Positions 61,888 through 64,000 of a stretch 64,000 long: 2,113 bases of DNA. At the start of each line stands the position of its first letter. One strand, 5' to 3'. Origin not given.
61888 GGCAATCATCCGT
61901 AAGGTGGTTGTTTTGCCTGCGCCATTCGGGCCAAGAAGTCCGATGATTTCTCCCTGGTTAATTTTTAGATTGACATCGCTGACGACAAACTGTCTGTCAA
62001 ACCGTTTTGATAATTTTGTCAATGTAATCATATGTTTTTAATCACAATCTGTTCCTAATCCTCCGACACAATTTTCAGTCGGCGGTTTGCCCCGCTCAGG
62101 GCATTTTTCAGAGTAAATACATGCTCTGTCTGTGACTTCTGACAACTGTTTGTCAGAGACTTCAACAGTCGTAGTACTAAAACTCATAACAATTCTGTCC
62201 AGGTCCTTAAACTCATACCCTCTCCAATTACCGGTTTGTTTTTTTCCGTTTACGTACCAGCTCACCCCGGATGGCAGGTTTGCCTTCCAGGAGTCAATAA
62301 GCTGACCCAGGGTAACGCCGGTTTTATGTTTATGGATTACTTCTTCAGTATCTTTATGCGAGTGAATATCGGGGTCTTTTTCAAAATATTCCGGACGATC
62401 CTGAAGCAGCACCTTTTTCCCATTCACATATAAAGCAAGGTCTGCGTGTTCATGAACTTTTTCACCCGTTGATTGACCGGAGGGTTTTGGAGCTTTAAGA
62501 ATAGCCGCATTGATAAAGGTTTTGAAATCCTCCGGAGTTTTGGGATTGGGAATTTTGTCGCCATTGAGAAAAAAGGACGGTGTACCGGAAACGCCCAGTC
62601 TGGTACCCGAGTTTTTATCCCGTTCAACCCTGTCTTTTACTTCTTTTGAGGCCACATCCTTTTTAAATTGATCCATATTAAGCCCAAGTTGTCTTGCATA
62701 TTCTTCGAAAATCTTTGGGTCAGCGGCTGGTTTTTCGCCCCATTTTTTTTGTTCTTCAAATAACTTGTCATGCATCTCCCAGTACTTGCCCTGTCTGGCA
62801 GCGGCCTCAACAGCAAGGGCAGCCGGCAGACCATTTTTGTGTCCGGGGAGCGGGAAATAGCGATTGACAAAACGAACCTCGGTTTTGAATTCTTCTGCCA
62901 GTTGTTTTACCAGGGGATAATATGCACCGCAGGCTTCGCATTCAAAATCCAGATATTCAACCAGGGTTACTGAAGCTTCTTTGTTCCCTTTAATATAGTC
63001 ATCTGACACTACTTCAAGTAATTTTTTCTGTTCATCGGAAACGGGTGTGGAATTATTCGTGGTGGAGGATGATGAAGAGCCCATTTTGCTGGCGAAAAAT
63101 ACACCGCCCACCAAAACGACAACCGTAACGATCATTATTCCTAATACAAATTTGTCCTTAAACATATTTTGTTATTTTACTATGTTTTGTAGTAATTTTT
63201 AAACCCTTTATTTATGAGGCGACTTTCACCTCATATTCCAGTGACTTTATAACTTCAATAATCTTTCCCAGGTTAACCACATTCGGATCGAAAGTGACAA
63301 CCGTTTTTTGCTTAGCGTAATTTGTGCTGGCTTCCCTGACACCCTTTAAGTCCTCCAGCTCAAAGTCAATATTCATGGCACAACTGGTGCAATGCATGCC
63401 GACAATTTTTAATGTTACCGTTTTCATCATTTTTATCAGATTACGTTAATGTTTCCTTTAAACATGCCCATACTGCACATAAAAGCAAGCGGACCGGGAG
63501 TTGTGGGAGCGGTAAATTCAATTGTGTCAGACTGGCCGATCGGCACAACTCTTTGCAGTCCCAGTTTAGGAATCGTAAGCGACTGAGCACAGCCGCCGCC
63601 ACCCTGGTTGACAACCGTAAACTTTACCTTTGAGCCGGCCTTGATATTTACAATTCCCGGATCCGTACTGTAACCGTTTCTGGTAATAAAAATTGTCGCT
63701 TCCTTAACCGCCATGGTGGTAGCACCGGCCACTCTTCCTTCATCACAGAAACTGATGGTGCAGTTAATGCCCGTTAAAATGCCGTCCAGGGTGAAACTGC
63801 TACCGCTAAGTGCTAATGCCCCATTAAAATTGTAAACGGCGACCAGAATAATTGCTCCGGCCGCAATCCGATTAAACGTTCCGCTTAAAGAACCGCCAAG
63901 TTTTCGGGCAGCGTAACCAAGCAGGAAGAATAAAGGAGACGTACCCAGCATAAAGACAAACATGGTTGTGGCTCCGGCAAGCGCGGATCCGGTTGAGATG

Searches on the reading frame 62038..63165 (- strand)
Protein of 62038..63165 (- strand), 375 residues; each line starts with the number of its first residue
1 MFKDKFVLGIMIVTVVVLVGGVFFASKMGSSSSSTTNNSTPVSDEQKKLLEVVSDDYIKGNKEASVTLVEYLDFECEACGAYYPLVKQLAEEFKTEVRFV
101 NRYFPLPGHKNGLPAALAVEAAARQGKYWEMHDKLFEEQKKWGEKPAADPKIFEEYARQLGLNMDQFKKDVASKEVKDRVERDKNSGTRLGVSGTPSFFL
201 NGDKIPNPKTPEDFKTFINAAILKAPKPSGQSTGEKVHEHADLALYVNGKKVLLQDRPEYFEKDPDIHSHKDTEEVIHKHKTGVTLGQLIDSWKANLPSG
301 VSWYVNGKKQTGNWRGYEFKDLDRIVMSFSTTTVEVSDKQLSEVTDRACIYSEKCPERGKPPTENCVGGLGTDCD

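Call 3: search_protein_families(library=pfam, proteins=[window:62038-63165:-], max_evalue=1)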
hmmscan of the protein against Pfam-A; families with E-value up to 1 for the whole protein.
window:62038-63165:- (375 aa): 6 families
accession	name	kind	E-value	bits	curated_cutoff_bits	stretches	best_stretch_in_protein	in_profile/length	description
PF13462.12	Thioredoxin_4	-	7.4e-29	101.5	23.2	1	56-219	5-164/165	Thioredoxin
PF01323.26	DSBA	-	9e-15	55.4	25.6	1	88-216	66-188/191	DSBA-like thioredoxin domain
PF13743.12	Thioredoxin_5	-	4.5e-06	26.9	27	1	114-200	76-163/186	Thioredoxin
PF02597.26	ThiS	-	0.077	14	22.5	1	275-326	13-68/76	ThiS family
PF13728.12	TraF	-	0.11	12.7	23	0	39-101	105-166/224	F plasmid transfer operon protein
PF00085.26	Thioredoxin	-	0.13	12.8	23.5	0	62-101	16-55/103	Thioredoxin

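Call 44: search_protein_families(library=ncbifam, proteins=[window:62041-63165:-], max_evalue=0.01)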
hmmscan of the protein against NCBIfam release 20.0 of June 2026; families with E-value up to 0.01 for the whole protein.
window:62041-63165:- (375 aa): 3 families
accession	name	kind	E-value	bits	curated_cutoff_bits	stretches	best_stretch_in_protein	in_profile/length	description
NF041057.1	Rcas_1661_fam_Se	equivalog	2.2e-21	76.6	190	1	49-220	72-246/247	Rcas_1661 family thioredoxin-like (seleno)lipoprotein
NF047695.1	ThlDiSintDsbAHaem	equivalog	4.2e-06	26.3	290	1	56-207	28-180/206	thiol:disulfide interchange protein DsbA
NF047697.1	ThioredTrxAClost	equivalog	5.1e-05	23.4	140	1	62-100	15-53/105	thioredoxin TrxA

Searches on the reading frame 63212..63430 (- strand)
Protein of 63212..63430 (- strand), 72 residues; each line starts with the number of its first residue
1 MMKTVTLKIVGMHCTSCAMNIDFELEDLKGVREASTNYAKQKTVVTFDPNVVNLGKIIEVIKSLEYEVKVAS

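Call 54: search_protein_families(library=pfam, proteins=[window:63212-63430:-], max_evalue=0.001)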
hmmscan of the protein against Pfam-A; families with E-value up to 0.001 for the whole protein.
window:63212-63430:- (72 aa): 1 family
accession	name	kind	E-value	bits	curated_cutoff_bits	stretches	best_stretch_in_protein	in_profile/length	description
PF00403.32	HMA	-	3.4e-16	59.8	24.8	1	6-67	1-62/62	Heavy-metal-associated domain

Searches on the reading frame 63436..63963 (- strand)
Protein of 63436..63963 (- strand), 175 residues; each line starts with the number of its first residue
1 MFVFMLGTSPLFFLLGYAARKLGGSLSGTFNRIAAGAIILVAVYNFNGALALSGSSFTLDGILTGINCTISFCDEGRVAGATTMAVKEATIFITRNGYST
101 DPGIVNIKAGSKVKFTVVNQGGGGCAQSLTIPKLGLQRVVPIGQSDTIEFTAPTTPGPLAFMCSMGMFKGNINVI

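Call 54: search_protein_families(library=pfam, proteins=[window:63436-63963:-], max_evalue=0.001)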
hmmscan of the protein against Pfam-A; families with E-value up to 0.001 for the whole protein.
window:63436-63963:- (175 aa): 2 families
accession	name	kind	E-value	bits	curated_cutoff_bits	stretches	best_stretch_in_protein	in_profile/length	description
PF13473.12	Cupredoxin_1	-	9.6e-10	38.9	27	1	86-172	18-102/104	Cupredoxin-like domain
PF13386.12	DsbD_2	-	3e-05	24.5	24.9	1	1-44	156-199/199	Cytochrome C biogenesis protein transmembrane region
